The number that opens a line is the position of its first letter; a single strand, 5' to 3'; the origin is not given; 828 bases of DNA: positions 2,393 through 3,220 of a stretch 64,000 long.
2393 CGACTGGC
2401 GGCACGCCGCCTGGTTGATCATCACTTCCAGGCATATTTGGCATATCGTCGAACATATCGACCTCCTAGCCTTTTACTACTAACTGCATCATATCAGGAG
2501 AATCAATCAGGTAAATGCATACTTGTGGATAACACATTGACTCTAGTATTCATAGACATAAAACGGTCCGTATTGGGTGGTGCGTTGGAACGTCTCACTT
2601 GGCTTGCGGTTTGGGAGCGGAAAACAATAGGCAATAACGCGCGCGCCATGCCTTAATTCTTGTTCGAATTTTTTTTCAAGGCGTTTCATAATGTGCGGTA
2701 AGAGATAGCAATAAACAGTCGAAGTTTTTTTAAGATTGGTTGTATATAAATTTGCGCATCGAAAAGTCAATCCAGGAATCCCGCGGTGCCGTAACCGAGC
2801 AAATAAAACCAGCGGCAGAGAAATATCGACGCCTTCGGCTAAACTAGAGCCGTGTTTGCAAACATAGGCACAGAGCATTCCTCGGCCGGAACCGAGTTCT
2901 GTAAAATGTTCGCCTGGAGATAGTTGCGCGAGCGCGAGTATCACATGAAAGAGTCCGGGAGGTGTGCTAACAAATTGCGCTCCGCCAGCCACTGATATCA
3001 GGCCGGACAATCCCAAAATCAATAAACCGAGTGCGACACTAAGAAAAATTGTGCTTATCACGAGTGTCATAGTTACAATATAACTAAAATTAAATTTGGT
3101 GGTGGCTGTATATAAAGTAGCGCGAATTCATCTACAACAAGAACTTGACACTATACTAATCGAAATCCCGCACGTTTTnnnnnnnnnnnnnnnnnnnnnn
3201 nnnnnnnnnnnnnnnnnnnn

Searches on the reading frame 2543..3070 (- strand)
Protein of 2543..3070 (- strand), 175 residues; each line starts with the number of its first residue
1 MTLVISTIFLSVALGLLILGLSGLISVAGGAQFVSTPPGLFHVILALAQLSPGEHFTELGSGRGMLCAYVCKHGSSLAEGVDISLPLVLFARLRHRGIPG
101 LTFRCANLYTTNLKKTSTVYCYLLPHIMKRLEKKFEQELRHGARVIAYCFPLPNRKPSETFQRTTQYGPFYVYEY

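Call 6: search_protein_families(library=pfam, proteins=[window:2543-3070:-], max_evalue=0.1)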
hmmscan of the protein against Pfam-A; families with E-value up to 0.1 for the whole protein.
window:2543-3070:- (175 aa): 3 families
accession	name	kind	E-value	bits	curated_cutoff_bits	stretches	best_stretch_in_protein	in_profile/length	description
PF13649.12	Methyltransf_25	-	0.00099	20.2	27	1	58-130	3-80/97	Methyltransferase domain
PF08242.18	Methyltransf_12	-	0.0058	17.8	30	1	58-129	2-79/98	Methyltransferase domain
PF08241.18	Methyltransf_11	-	0.009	17.1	21.2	1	58-133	2-78/95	Methyltransferase domain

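Call 7: find_encoding_contigs(protein=window:2543-3070:-, flank=10000, max_places=6)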
Protein window:2543-3070:- (175 aa): 2 contigs read that carry it; 1 place shown.
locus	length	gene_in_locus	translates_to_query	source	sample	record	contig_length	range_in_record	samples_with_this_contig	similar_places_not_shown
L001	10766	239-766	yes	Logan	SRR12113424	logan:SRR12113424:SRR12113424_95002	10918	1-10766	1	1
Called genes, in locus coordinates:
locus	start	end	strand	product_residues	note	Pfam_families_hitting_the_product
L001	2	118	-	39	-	?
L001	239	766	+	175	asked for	-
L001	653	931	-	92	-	-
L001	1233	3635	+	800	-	-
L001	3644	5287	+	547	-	PF03193:RsgA_GTPase (faint), PF05673:DUF815 (faint), PF13173:AAA_14 (weak), PF00158:Sigma54_activat (weak), PF00004:AAA, PF07724:AAA_2, PF07728:AAA_5, PF10431:ClpB_D2-small, +7 more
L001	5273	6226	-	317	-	PF01266:DAO (faint), PF03486:HI0933_like (faint), PF07992:Pyr_redox_2, PF13738:Pyr_redox_3, PF00070:Pyr_redox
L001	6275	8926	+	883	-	PF00690:Cation_ATPase_N, PF00122:E1-E2_ATPase, PF13246:Cation_ATPase, PF00702:Hydrolase, PF08282:Hydrolase_3 (faint), PF00689:Cation_ATPase_C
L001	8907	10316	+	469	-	-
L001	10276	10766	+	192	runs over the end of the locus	PF01812:5-FTHF_cyc-lig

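Call 15: search_protein_families(library=pfam, proteins=[L001:3644-5287:+, L001:8907-10316:+], max_evalue=1)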
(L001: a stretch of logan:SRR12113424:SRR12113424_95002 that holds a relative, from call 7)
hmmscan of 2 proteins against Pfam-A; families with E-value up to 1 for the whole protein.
L001:3644-5287:+ (547 aa): 48 families (the best 25 are shown)
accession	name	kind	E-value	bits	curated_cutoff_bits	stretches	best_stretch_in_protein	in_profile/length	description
PF07724.20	AAA_2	-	3.3e-62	209.8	27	1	293-459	1-164/166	AAA domain (Cdc48 subfamily)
PF10431.15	ClpB_D2-small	-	7.3e-21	74.4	21.9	1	467-547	1-81/81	C-terminal, D2-small domain, of ClpB protein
PF00004.35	AAA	-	1.5e-15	58.2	21.2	2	299-417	2-110/131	ATPase family associated with various cellular activities (AAA)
PF07728.20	AAA_5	-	7e-15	55.7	22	2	298-416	2-122/139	AAA domain (dynein-related subfamily)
PF13173.12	AAA_14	-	1.2e-12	48.4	27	2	38-171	2-124/129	AAA domain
PF00158.32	Sigma54_activat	-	1.9e-11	44.4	20.2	2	296-422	23-148/168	Sigma-54 interaction domain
PF13401.12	AAA_22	-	5.5e-11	43.3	27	2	299-393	9-110/130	AAA domain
PF13191.12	AAA_16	-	6.8e-08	33.6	32.6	2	25-92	11-83/167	AAA ATPase domain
PF20720.3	nSTAND3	-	1.4e-07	31.8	27.2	2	36-122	15-98/155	Novel STAND NTPase 3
PF05673.19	DUF815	-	2.5e-07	30.6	23.8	1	13-61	28-76/249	Protein of unknown function (DUF815)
PF12775.13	AAA_7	-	2.6e-07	30.8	25.8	2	297-344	35-82/181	P-loop containing dynein motor region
PF00931.28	NB-ARC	-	3.1e-07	30.4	23.5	2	23-88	2-66/248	NB-ARC domain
PF03193.22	RsgA_GTPase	-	6.4e-06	26.5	30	1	19-61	90-129/174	RsgA GTPase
PF05496.18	RuvB_N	-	2e-05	24.8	27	1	264-319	6-57/159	Holliday junction DNA helicase RuvB P-loop domain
PF05729.18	NACHT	-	2.4e-05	24.7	26.7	0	299-319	4-24/167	NACHT domain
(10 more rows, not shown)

L001:8907-10316:+ (469 aa): 2 families
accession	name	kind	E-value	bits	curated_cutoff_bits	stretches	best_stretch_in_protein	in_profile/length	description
PF18933.6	PsbP_2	-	0.016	15.7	27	1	71-108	32-69/184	PsbP-like protein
PF01789.22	PsbP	-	0.071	13.6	23.5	1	82-117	2-38/155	PsbP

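Call 26: find_related_loci(query=L001:3644-5287:+, collection=genome_contigs, flank=6000)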
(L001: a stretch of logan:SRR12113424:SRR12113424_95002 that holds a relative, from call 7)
Query L001:3644-5287:+ (547 aa) in genome_contigs; peptide patterns used: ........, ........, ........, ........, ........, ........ (x = any residue, [..] = any of these).
600 stretches matched a pattern (row limit reached: there are more); 600 encode a relative of the query (tblastn E <= 1e-3); the best 80 are kept; 80 distinct loci.
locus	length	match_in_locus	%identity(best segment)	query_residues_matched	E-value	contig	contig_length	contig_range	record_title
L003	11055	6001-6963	45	225-547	4e-95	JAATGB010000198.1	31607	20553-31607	MAG: Lactobacillales bacterium isolate bin_276 k141_2008778, whole genome shotgun sequence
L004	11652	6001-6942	49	237-547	8e-95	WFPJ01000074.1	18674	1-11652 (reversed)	MAG: Aquificales bacterium isolate S012_57_esom k151_277730, whole genome shotgun sequence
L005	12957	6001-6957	47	225-547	3e-94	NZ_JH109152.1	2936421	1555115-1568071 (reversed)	Methylobacter tundripaludum SV96 Mettuscaffold_1, whole genome shotgun sequence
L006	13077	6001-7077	43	189-547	4e-94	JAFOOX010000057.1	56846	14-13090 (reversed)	MAG: Gammaproteobacteria bacterium isolate RGIG665 Dairy_cattle_Jejunum-6__c315, whole genome shotgun sequence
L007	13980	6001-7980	45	29-547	4e-93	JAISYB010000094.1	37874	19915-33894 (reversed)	MAG: Streptococcaceae bacterium isolate Nc350_bin205 k119_1643910, whole genome shotgun sequence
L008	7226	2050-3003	48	224-547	2e-93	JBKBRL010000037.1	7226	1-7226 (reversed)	MAG: Caldimicrobium sp. isolate 21H_022.bin.16 NODE_39_length_7226_cov_2.675759, whole genome shotgun sequence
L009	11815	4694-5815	43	185-547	2e-93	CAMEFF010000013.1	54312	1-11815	MAG: uncultured bacterium isolate SRR11489769_bin.47_metaWRAP_v1.3_MAG genome assembly, contig: ERZ11466722.507, whole g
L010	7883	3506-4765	39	124-547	1e-92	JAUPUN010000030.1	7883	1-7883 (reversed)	MAG: Patescibacteria group bacterium isolate erpe_2018_sw_18hr_WHONDRS-SW48-000091_B_bin.48 scaffold_875181, whole genom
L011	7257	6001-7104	43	179-547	9e-93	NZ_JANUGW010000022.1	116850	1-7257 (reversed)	Massilia pinisoli strain JCM 31316 22, whole genome shotgun sequence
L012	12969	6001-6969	44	221-547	7e-93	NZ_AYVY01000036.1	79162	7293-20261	Mesorhizobium sp. LSHC420B00 scaffold0036, whole genome shotgun sequence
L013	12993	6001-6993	45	210-547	2e-92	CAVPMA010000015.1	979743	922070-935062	MAG: uncultured Thermoleophilia bacterium isolate MFD10007.bin.1.210 genome assembly, contig: contig_49787, whole genome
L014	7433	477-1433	45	225-547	1e-92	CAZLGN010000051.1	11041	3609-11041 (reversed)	MAG TPA_asm: uncultured Methylomagnum sp. isolate SRP272421_co2_105 genome assembly, contig: NODE_21234_length_11041_cov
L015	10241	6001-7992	44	26-547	9e-93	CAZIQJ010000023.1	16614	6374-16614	MAG TPA_asm: uncultured bacterium isolate SRP342105_co2_29 genome assembly, contig: NODE_3582_length_16614_cov_4.764720,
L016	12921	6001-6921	50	232-539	5e-92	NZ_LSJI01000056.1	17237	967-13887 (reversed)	Phenylobacterium sp. CCH9-H3 CCH9-H3_contig56, whole genome shotgun sequence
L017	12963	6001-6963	46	224-547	6e-92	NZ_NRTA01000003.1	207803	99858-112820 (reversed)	Leptolyngbya sp. BC1307 Ga0078185_1003, whole genome shotgun sequence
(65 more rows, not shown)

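Call 27: search_protein_families(library=ncbifam, proteins=[L001:3644-5287:+, window:2543-3070:-], max_evalue=0.01)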
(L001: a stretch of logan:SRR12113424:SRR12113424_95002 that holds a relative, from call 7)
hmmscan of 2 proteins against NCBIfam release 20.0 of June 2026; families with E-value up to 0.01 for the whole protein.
L001:3644-5287:+ (547 aa): 56 families (the best 25 are shown)
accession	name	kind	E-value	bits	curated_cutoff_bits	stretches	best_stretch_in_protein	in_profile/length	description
TIGR03346.1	chaperone_ClpB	equivalog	1.3e-118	397.7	1232.1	1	222-547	522-843/853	ATP-dependent chaperone ClpB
NF008118.0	PRK10865.1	equivalog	2.1e-106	356.8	1417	1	225-546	528-845/857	ATP-dependent chaperone ClpB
TIGR02639.1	ClpA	equivalog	7.5e-103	345.1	993.15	1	192-545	379-730/734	ATP-dependent Clp protease ATP-binding subunit ClpA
NF033607.0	disagg_AAA_ClpG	exception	4e-95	319.5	1900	1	231-546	558-873/932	AAA family protein disaggregase ClpG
NF033606.1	heat_AAA_ClpK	exception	4.3e-92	309.5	1900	1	229-538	577-887/949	heat shock survival AAA family ATPase ClpK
TIGR03345.1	VI_ClpV1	equivalog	3.5e-87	293.5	884.95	1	223-536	524-837/852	type VI secretion system ATPase TssH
NF008263.0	PRK11034.1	equivalog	3.2e-71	240.3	1350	1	223-547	416-733/758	ATP-dependent Clp protease ATP-binding subunit ClpA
NF003745.1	PRK05342.1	equivalog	4.3e-08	32.4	359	1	451-526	297-376/418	ATP-dependent Clp protease ATP-binding subunit ClpX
TIGR01242.2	TIGR01242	subfamily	1.3e-06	27.7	500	0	280-336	137-186/362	proteasome-activating nucleotidase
NF003069.1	PRK03992.1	subfamily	1.7e-06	27.4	500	0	294-335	164-202/379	proteasome-activating nucleotidase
TIGR02397.1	dnaX_nterm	equivalog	2.4e-06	27.1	250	1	265-319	14-60/355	DNA polymerase III subunit gamma/tau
NF000868.0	PRK00080.1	equivalog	5.1e-06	25.6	282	1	256-319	16-75/330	Holliday junction branch migration DNA helicase RuvB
TIGR02928.1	TIGR02928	subfamily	5.8e-06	25.4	181.3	0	12-59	14-61/366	orc1/cdc6 family replication initiation protein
TIGR00635.1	ruvB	equivalog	8.8e-06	25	299.05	1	265-319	4-54/305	Holliday junction branch migration DNA helicase RuvB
NF003229.0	PRK04195.1-5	equivalog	1.2e-05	24.2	280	0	19-61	22-67/413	replication factor C large subunit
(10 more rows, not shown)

window:2543-3070:- (175 aa): 1 family
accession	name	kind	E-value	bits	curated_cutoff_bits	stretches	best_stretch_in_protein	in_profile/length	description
NF041081.1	prot_lys_mtase_Arch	equivalog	4.4e-07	30.1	200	1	47-162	4-123/142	protein-lysine N-methyltransferase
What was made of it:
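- On ClpB/Hsp104 subfamily: All equivalog scores are far below cutoff (397.7 against 1232, call 27).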
